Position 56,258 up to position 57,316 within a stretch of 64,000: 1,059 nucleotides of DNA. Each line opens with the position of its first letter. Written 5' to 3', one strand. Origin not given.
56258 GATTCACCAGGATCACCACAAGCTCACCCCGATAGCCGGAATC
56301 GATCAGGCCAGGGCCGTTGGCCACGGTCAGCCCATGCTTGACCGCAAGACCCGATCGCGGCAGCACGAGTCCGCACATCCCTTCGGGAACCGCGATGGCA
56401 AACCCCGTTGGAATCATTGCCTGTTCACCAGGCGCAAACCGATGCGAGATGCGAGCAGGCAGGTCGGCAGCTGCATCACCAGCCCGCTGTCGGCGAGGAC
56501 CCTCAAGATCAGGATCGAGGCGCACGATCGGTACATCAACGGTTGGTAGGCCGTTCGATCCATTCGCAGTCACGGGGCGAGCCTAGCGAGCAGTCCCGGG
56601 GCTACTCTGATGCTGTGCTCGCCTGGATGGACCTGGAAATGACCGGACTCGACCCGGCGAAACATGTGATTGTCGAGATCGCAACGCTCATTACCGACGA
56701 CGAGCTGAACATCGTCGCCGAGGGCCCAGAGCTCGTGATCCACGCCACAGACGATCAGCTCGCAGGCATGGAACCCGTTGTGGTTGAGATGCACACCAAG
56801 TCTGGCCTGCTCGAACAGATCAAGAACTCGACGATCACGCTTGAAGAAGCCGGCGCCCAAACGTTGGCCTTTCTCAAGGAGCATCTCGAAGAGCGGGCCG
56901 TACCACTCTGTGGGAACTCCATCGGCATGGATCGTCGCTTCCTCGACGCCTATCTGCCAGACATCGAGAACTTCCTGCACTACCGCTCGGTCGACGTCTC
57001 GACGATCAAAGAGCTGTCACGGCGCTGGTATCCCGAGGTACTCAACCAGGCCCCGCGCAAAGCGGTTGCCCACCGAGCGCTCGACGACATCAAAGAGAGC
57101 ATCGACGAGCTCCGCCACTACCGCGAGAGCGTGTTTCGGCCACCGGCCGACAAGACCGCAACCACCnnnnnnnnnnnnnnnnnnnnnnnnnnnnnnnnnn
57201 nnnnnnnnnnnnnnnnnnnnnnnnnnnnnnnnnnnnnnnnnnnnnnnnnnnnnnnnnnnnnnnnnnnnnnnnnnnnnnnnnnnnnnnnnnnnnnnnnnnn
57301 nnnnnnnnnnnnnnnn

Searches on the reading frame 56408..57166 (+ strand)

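Call 38: search_protein_families(library=pfam, proteins=[window:56408-57166:+], max_evalue=0.001)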
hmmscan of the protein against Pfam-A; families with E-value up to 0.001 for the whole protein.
window:56408-57166:+ (253 aa): 2 families
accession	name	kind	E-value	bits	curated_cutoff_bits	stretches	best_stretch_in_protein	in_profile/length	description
PF00929.31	RNase_T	-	2.9e-29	103.2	24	1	73-234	2-163/164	Exonuclease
PF16473.11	Rv2179c-like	-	9.5e-06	25.9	27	1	138-230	72-168/177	3'-5' exoribonuclease Rv2179c-like domain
